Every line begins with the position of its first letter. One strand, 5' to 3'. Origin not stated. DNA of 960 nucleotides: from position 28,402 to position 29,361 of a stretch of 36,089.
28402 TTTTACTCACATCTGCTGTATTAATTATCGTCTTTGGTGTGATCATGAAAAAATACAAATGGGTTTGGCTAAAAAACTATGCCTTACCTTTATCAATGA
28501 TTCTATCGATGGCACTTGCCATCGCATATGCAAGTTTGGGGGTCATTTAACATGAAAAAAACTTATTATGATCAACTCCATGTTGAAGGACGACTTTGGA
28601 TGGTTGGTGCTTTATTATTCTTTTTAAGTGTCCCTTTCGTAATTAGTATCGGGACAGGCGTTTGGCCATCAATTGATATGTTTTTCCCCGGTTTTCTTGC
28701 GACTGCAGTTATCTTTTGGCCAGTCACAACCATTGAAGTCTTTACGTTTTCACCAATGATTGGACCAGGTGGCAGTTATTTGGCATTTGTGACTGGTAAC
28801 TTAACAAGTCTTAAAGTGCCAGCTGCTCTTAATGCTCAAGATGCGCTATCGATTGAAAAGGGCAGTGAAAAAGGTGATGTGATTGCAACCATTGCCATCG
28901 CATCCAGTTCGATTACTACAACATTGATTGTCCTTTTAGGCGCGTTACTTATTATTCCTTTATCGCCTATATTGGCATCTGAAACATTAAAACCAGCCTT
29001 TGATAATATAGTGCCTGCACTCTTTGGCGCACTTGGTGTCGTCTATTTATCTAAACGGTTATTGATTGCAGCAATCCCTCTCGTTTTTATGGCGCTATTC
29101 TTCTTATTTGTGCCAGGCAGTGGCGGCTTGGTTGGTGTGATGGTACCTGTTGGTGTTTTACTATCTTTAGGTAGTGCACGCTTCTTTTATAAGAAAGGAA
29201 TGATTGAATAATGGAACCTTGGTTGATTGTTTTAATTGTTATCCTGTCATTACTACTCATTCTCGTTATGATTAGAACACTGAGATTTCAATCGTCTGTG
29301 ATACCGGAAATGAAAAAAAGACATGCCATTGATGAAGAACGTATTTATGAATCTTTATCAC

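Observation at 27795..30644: Operon of two unannotatable polytopic membrane proteins plus a membrane-anchored M20 hydrolase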

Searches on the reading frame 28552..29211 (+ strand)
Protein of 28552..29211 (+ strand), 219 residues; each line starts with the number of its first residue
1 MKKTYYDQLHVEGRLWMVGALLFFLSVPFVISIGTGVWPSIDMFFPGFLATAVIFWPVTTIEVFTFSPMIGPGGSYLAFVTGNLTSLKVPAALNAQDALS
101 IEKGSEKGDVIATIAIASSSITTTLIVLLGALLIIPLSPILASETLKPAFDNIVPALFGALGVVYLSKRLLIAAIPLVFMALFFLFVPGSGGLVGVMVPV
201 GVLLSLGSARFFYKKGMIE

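Call 7: search_protein_families(library=pfam, proteins=[window:28552-29211:+], max_evalue=0.1)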
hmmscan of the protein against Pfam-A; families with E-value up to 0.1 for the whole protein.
window:28552-29211:+ (219 aa): 0 families

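Call 8: search_protein_families(library=ncbifam, proteins=[window:28552-29211:+], max_evalue=0.1)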
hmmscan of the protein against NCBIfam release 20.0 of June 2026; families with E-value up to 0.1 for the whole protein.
window:28552-29211:+ (219 aa): 0 families

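Call 13: find_homologous_proteins(query=window:28552-29208:+)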
Query window:28552-29208:+ (219 aa): 3035 proteins with E <= 0.001 among 5576 candidates; the best 120 are listed.
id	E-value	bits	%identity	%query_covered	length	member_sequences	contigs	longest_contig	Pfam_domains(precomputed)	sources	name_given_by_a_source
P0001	5.3e-131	453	100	100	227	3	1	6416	-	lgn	-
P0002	1.2e-123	429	94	100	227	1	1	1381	-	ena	-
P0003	1.1e-115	403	88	100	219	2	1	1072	-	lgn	-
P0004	7.3e-105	367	80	100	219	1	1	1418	-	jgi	jgi:hypothetical protein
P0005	1.1e-102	360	74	100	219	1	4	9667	-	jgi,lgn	jgi:hypothetical protein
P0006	2.4e-102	359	77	100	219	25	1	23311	-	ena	-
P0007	2.7e-102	359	75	100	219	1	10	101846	-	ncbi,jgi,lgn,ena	-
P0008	5.5e-102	358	73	100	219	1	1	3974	-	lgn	-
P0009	5.8e-102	358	76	100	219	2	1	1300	-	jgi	-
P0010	1.1e-101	357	76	100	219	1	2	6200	-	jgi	jgi:hypothetical protein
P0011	2.2e-101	356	75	100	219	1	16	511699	-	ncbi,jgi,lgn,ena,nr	ncbi:MAG: hypothetical protein A2Y45_05235 [Tenericutes bacterium GWC2_34_14]|nr:MAG: hypothetical p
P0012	2.4e-101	356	76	100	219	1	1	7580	-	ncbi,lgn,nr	ncbi:MAG: hypothetical protein Q7I99_03605 [Acholeplasmataceae bacterium]|nr:hypothetical protein [A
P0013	2.5e-101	356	75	100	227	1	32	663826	-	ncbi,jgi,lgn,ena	-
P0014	3.6e-101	355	74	100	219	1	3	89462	-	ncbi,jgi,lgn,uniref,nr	ncbi:hypothetical protein [Peloplasma aerotolerans]|jgi:hypothetical protein|uniref:Uncharacterized 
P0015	3.7e-101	355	74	100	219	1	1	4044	-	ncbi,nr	ncbi:MAG: hypothetical protein RG740_00825 [Acholeplasmataceae bacterium]|nr:hypothetical protein [A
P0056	3.5e-98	346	72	100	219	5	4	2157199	-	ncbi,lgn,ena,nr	ncbi:hypothetical protein BK011_04820 [Tenericutes bacterium MZ-XQ]|nr:hypothetical protein BK011_04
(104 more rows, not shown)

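Call 17: find_encoding_contigs(protein=P0056, flank=6000, max_places=3)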
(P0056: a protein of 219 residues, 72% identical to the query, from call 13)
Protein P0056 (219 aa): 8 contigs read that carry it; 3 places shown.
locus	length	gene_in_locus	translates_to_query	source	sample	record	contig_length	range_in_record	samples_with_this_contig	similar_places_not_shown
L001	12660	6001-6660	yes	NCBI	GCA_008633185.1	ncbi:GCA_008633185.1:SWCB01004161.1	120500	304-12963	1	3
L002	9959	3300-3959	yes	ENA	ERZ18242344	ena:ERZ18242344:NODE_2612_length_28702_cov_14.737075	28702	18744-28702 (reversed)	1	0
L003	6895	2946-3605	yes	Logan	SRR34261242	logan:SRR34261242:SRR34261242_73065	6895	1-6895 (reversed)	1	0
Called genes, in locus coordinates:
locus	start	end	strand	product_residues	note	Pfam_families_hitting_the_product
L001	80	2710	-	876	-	PF01326:PPDK_N, PF00391:PEP-utilizers, PF02896:PEP-utilizers_C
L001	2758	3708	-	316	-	PF00365:PFK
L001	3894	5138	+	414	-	PF00365:PFK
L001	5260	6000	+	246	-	PF16481:DUF5058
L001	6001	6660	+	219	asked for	-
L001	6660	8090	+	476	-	PF01546:Peptidase_M20, PF07687:M20_dimer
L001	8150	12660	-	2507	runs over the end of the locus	-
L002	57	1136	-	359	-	PF00365:PFK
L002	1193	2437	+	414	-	PF00365:PFK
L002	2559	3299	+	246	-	PF16481:DUF5058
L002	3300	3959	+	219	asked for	-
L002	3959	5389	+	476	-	PF01546:Peptidase_M20, PF07687:M20_dimer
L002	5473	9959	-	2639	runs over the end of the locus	-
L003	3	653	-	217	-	?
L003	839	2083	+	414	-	PF00365:PFK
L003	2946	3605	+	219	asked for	-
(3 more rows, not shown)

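Call 24: search_protein_representatives(protein=window:28552-29208:+)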
Query: 219 residues. Proteins with E-value up to 0.001 (for the whole library): 817; up to 1e-10: 456; up to 1e-30: 57. The best 150 are listed.
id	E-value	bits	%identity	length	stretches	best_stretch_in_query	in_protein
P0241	1.4e-50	188.3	41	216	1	3-217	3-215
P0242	1.5e-50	188.2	43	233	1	2-217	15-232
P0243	3.1e-49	183.9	55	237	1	45-218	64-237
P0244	7.4e-49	182.7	47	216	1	5-216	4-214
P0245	9.1e-48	179.1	54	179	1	3-166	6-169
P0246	1.0e-46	175.7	46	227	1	5-217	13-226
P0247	3.4e-46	174.0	60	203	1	74-218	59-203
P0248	9.1e-46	172.6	42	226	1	6-218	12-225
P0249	3.1e-45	170.9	44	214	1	9-217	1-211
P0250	1.9e-44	168.2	43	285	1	5-215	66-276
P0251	7.8e-43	163.0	43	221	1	21-217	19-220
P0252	2.7e-42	161.2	42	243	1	3-217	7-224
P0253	3.1e-42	161.1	48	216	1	27-218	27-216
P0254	4.5e-42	160.5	41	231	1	7-215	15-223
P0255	3.8e-41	157.5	39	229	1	4-215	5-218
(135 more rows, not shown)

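Call 27: search_protein_families(library=pfam, alignment_id=A3, max_evalue=0.01)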
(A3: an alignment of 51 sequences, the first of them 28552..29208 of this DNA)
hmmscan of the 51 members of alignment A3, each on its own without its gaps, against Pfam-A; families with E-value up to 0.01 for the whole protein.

A. member 1, window:28552-29208:+ (219 aa): 0 families

B. families by the number of members that match (of 51 scanned): 2 families
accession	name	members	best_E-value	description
PF00122.25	E1-E2_ATPase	1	0.0045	E1-E2 ATPase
PF05745.16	CRPA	1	0.009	Chlamydia 15 kDa cysteine-rich outer membrane protein (CRPA)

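Call 31: find_related_loci(query=A5, collection=genome_contigs, flank=6000)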
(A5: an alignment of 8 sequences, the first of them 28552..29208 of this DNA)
Query A5 (219 aa) in genome_contigs; peptide patterns used: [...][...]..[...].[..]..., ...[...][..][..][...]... (x = any residue, [..] = any of these).
600 stretches matched a pattern (row limit reached: there are more); 596 encode a relative of the query (tblastn E <= 1e-3); the best 80 are kept; 80 distinct loci.
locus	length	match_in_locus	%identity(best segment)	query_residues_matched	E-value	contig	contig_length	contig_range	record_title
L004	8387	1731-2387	74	1-219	2e-106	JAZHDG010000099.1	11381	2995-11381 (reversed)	MAG: Acholeplasmataceae bacterium isolate Bin16Zod NODE_743_length_11428_cov_15.244790, whole genome shotgun sequence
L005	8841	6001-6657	73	1-219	6e-106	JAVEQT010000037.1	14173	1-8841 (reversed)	MAG: Acholeplasmataceae bacterium isolate BF_dRep_35 NODE_13456_length_14173_cov_25.158550_Biofilm4, whole genome shotgu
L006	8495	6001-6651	72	3-219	4e-103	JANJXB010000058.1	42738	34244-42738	MAG: Acholeplasmataceae bacterium isolate RS263_metabat.bin.35 RS263_k141_373176, whole genome shotgun sequence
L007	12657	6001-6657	75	1-219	5e-102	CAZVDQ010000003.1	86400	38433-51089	MAG TPA_asm: uncultured Mariniplasma sp. isolate binchicken_co181_473 genome assembly, contig: NODE_209_length_86400_cov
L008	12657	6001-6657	75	1-219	3e-101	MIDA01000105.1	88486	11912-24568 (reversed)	MAG: Tenericutes bacterium RIFOXYA12_FULL_35_10 rifixya3_full_scaffold_82_curated, whole genome shotgun sequence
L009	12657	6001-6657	70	1-219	5e-97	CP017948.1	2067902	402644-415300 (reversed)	Tenericutes bacterium MO-XQ, complete sequence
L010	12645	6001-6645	69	1-216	2e-95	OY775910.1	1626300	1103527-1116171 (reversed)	MAG: Acholeplasmataceae bacterium isolate 79d77305-d387-4e48-9b67-53dfc1ec32a7 genome assembly, chromosome: 1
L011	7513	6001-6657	71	1-219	3e-93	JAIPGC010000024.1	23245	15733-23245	MAG: Acholeplasmataceae bacterium isolate Tobar13m-G41 Tobar13m-C2428, whole genome shotgun sequence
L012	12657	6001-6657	73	1-219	1e-92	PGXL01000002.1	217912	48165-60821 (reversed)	MAG: Tenericutes bacterium HGW-Tenericutes-2 bjp_ig2102_scaffold_42, whole genome shotgun sequence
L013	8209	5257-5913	69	1-219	1e-92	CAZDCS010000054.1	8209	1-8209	MAG TPA_asm: uncultured Mariniplasma sp. isolate binchicken_co24_103 genome assembly, contig: NODE_3826_length_8209_cov_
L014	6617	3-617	70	15-219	2e-91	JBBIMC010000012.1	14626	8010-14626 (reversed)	MAG: Mycoplasmatota bacterium isolate RVF170221_bin_223 NODE_1101_length_14626_cov_3.828083, whole genome shotgun sequen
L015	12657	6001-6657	68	1-219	5e-87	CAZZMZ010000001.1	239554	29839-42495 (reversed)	MAG TPA_asm: uncultured Mariniplasma sp. isolate binchicken_co324_27 genome assembly, contig: NODE_14_length_239554_cov_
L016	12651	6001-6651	65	1-218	4e-86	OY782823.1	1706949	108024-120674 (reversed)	MAG: Acholeplasmataceae bacterium isolate 45ae5b24-82d0-47e0-b430-a4ed073fe207 genome assembly, chromosome: 1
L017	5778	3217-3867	67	1-218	2e-83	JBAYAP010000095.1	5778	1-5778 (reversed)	MAG: Acholeplasmataceae bacterium isolate SO_2016_CLC_T1_9 scaffold21582_PH3_Jul14_2016, whole genome shotgun sequence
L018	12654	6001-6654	56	1-218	4e-74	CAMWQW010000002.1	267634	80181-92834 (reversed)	MAG TPA_asm: uncultured Lachnospiraceae bacterium isolate SRR14411251_bin.11_metawrap_v1.3_MAG genome assembly, contig:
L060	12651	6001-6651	50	2-218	3e-67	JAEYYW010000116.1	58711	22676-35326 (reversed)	MAG: Bacillota bacterium isolate OH_CBlB_68 k127_3067128, whole genome shotgun sequence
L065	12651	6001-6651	51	1-216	5e-67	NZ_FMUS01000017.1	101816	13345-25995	Alkaliphilus peptidifermentans DSM 18978, whole genome shotgun sequence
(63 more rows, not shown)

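Call 35: predict_structure(alignment_id=A1)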
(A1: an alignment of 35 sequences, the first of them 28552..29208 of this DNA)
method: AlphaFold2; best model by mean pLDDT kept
length: 219 residues; sequences in the alignment: 35
mean_pLDDT: 67.8   pTM: 0.45
mean pLDDT of the five models: 67.8, 60.9, 59.4, 57.1, 54.4
residues with pLDDT >= 90: 0; 70-90: 96; 50-70: 113; < 50: 10
segments of 3 or more residues with pLDDT < 50: 157-164
pLDDT, mean of each block of 10 residues (from residue 1): 61 67 72 78 70 59 64 64 58 77 77 74 69 71 67 50 53 72 78 63 70 76
secondary structure, 60 per line:
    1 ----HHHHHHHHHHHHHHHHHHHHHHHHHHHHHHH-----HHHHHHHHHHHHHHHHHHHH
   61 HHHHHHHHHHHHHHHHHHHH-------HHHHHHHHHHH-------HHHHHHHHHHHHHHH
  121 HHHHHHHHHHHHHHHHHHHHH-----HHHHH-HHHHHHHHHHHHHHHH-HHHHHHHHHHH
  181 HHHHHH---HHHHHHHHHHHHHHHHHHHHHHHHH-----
elements in order: H5-35 H41-80 H88-98 H106-141 H147-151 H153-168 H170-186 H190-214

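Call 40: search_protein_families(library=pfam, proteins=[L065:9809-11146:+, L060:6682-7665:+, L065:8360-9070:+, L065:9087-9770:+, L004:2441-3385:-], max_evalue=0.001)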
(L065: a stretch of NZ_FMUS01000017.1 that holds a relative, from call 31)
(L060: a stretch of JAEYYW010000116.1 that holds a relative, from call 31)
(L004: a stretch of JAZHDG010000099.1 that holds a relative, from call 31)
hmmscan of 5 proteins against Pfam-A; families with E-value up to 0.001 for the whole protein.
L065:9809-11146:+ (446 aa): 1 family
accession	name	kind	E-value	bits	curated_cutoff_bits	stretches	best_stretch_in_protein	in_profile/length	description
PF09587.15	PGA_cap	-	4.2e-48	164.5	27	1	86-340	4-253/255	Bacterial capsule synthesis protein PGA_cap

L060:6682-7665:+ (328 aa): 2 families
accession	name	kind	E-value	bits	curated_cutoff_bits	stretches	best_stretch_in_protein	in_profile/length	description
PF01636.29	APH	-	4.2e-15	56.6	23.2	1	101-276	64-235/239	Phosphotransferase enzyme family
PF19974.5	TCAD9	-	0.00087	19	40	0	199-240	293-335/429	Ternary complex associated domain 9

L065:8360-9070:+ (237 aa): 1 family
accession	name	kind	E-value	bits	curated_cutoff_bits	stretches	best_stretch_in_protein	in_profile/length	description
PF16481.10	DUF5058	-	2.4e-67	227.2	28.2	1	9-227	1-222/222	Domain of unknown function (DUF5058)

L065:9087-9770:+ (228 aa): 0 families

L004:2441-3385:- (314 aa): 3 families
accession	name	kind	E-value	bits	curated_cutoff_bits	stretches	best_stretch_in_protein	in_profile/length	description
PF00924.24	MS_channel_2nd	-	3.1e-18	66.1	20.2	1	147-208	2-65/68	Mechanosensitive ion channel, beta-domain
PF21088.3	MS_channel_1st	-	4.4e-08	33.4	23.1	1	108-145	5-42/42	Mechanosensitive ion channel, transmembrane helices 2/3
PF21082.3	MS_channel_3rd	-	2.9e-06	28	21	1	217-301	2-88/88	Mechanosensitive ion channel MscS, C-terminal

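Call 43: find_homologous_proteins(query=A6, max_evalue=0.00001)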
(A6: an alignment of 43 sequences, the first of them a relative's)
Query A6 (43 sequences) (256 aa, profile of the alignment): 693 proteins with E <= 0.00001 among 8000 candidates; the best 120 are listed.
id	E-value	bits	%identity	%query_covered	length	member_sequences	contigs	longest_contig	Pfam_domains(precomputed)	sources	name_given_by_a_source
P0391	4.7e-81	290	41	88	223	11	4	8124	-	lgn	-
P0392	1.6e-80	288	39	88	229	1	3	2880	-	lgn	-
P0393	4.5e-78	280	39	91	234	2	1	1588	-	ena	-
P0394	8.3e-78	279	38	88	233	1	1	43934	-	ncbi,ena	-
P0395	1.5e-77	278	45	66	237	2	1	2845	-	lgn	-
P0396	1.2e-76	275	39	89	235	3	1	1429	-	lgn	-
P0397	1.7e-76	275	37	88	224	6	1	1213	-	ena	-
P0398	7.7e-76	273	37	86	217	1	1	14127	-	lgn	-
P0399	1.2e-75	272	38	88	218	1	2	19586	-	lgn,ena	-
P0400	2.2e-75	271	34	87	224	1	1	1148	-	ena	-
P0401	2.3e-75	271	34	87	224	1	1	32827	-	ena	-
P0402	2.5e-75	271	34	87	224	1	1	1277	-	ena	-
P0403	2.6e-75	271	34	87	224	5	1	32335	-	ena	-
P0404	2.6e-75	271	34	87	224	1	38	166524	-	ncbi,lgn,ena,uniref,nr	ncbi:hypothetical protein I6E50_04360 [Roseburia hominis]|uniref:hypothetical protein n=1 Tax=Rosebu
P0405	3.0e-75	271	34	87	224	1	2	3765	-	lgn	-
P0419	6.0e-74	267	32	88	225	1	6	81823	-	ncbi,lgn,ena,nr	ncbi:MAG: hypothetical protein IKW30_06805 [Lachnospiraceae bacterium]|nr:hypothetical protein [Lach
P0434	1.4e-73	265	29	87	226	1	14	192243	-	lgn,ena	-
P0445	2.1e-73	265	75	99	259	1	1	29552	-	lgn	-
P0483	6.1e-73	263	51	90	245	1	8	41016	-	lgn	-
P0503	9.3e-73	263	36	88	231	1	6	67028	-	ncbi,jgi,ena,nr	ncbi:MAG: hypothetical protein IKM15_00695 [Peptococcaceae bacterium]|nr:hypothetical protein [Pepto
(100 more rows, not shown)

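Call 45: find_encoding_contigs(protein=P0483, flank=5000, max_places=3)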
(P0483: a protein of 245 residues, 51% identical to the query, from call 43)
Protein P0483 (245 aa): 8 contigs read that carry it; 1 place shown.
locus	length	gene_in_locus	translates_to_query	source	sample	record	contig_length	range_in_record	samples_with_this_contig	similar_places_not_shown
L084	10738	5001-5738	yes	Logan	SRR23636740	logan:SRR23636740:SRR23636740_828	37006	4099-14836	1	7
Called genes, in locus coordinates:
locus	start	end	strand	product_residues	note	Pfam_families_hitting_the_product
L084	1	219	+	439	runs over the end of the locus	PF00009:GTP_EFTU (weak), PF01926:MMR_HSR1, PF02421:FeoB_N, PF04548:AIG1 (weak), PF00009:GTP_EFTU, PF01926:MMR_HSR1, PF02421:FeoB_N, PF14714:KH_dom-like, +3 more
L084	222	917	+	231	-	PF02660:G3P_acyltransf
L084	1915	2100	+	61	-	PF09537:DUF2383 (weak)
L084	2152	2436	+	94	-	PF07875:Coat_F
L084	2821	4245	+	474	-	PF01546:Peptidase_M20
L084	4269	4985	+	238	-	PF16481:DUF5058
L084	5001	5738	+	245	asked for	-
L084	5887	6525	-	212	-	-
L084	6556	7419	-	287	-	-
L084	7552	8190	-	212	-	PF19700:DUF6198 (weak), PF02588:YitT_membrane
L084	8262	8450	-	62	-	PF00830:Ribosomal_L28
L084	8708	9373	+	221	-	PF02163:Peptidase_M50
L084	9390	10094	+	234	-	PF02616:SMC_ScpA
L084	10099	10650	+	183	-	PF04079:SMC_ScpB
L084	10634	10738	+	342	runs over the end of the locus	-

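Call 46: find_encoding_contigs(protein=P0445, flank=5000, max_places=2)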
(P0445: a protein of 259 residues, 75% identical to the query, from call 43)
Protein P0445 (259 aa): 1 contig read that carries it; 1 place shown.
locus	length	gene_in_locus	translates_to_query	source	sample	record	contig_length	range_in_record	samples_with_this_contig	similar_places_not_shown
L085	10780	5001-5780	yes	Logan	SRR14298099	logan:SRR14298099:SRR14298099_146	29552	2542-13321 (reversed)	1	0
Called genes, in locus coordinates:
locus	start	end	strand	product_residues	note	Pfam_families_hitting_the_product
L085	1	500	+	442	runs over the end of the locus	PF02881:SRP54_N, PF13401:AAA_22 (faint), PF00448:SRP54, PF02978:SRP_SPB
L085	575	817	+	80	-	PF00886:Ribosomal_S16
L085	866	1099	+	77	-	PF13083:KH_KhpA-B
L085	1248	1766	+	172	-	PF01782:RimM, PF05239:PRC (weak), PF24986:PRC_RimM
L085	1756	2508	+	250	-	PF01746:tRNA_m1G_MT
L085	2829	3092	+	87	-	PF00381:PTS-HPr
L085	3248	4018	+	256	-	PF03309:Pan_kinase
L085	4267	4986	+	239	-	PF16481:DUF5058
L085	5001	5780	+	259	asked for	-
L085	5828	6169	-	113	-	-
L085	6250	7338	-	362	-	PF08534:Redoxin, PF00578:AhpC-TSA, PF13098:Thioredoxin_2 (weak), PF13905:Thioredoxin_8 (weak)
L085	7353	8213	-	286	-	PF02645:DegV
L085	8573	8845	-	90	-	PF01817:CM_2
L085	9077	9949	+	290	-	PF01418:HTH_6, PF13580:SIS_2 (faint), PF01380:SIS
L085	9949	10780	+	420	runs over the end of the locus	PF00890:FAD_binding_2, PF01134:GIDA, PF01266:DAO (weak), PF03486:HI0933_like, PF07992:Pyr_redox_2 (weak), PF12831:FAD_oxidored (weak), PF13450:NAD_binding_8 (weak), PF22780:HI0933_like_1st, +1 more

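Call 47: find_encoding_contigs(protein=P0404, flank=5000, max_places=2)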
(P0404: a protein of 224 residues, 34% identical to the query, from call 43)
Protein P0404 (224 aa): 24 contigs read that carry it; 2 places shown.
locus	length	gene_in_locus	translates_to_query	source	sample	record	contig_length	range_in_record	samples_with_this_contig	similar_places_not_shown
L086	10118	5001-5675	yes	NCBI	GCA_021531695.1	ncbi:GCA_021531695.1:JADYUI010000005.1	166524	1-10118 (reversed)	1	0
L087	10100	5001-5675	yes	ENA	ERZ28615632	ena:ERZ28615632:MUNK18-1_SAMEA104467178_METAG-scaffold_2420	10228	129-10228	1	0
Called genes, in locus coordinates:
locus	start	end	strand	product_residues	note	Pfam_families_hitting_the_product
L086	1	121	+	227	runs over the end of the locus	PF00072:Response_reg, PF00486:Trans_reg_C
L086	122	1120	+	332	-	PF02518:HATPase_c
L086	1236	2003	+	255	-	PF00005:ABC_tran, PF13304:AAA_21 (faint)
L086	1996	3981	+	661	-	PF02687:FtsX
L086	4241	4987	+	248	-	PF16481:DUF5058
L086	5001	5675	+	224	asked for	-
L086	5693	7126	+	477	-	PF01546:Peptidase_M20, PF07687:M20_dimer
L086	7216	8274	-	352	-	PF00015:MCPsignal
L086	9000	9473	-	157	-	PF00011:HSP20, PF17886:ArsA_HSP20 (faint)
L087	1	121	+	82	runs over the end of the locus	?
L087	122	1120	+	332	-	PF02518:HATPase_c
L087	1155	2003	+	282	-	PF00005:ABC_tran, PF13304:AAA_21 (faint)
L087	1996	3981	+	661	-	PF02687:FtsX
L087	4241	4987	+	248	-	PF16481:DUF5058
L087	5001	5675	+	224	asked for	-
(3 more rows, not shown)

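Call 48: find_encoding_contigs(protein=P0419, flank=5000, max_places=2)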
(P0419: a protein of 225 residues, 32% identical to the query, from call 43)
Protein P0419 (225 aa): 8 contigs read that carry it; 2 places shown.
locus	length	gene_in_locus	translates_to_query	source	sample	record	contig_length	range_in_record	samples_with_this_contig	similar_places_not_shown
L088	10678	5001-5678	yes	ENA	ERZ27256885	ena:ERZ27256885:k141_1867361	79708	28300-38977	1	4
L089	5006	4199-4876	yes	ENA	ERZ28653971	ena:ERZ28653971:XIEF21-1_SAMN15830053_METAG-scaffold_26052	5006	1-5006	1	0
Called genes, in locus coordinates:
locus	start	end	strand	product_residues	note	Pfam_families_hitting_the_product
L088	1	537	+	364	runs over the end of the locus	PF02746:MR_MLE_N, PF13378:MR_MLE_C, PF07476:MAAL_C (weak)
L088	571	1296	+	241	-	PF00881:Nitroreductase, PF14512:TM1586_NiRdase (faint)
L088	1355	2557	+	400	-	PF02441:Flavoprotein, PF04127:DFP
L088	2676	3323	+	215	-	PF12822:ECF_trnsprt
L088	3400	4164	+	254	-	PF03309:Pan_kinase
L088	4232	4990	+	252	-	PF16481:DUF5058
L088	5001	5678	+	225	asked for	-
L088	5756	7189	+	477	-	PF01546:Peptidase_M20, PF07687:M20_dimer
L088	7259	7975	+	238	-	PF05857:TraX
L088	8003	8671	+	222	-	PF08769:Spo0A_C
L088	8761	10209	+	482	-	PF08323:Glyco_transf_5, PF13439:Glyco_transf_4 (weak), PF00534:Glycos_transf_1, PF20706:GT4-conflict (weak), PF13692:Glyco_trans_1_4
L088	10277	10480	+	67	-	-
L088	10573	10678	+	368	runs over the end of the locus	PF04015:DUF362, PF17179:Fer4_22 (faint), PF12838:Fer4_7, PF13187:Fer4_9 (weak), PF13237:Fer4_10, PF14697:Fer4_21, PF00037:Fer4 (weak), PF25160:LdpA_Fe-S-bd (weak), +4 more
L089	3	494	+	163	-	?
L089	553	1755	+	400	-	PF02441:Flavoprotein, PF04127:DFP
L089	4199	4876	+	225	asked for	-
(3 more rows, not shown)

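Call 52: find_encoding_contigs(protein=P0503, flank=5000, max_places=3)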
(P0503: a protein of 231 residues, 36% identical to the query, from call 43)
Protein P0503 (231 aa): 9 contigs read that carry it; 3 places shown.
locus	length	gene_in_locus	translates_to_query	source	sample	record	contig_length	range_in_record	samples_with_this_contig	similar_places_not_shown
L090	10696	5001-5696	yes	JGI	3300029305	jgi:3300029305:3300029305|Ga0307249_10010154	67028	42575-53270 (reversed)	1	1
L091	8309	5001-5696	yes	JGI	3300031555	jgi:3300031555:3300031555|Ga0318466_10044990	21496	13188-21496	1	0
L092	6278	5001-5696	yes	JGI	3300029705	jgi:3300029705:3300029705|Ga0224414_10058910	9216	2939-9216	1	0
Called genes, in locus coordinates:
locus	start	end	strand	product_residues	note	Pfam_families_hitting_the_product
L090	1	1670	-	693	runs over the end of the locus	PF09992:NAGPA, PF07833:Cu_amine_oxidN1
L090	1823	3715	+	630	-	PF00149:Metallophos, PF09587:PGA_cap (faint), PF02872:5_nucleotid_C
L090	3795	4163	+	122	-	PF07411:DUF1508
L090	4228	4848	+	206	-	PF16481:DUF5058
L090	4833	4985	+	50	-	-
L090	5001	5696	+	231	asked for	-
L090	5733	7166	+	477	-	PF01546:Peptidase_M20, PF07687:M20_dimer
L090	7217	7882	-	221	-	PF05067:Mn_catalase, PF00210:Ferritin (weak), PF02915:Rubrerythrin (faint)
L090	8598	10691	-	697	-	PF01663:Phosphodiest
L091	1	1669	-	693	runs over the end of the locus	PF09992:NAGPA, PF07833:Cu_amine_oxidN1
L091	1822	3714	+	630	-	PF00149:Metallophos, PF09587:PGA_cap (faint), PF02872:5_nucleotid_C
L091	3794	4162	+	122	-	PF07411:DUF1508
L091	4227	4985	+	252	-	PF16481:DUF5058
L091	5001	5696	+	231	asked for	-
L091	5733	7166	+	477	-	PF01546:Peptidase_M20, PF07687:M20_dimer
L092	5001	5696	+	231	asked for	-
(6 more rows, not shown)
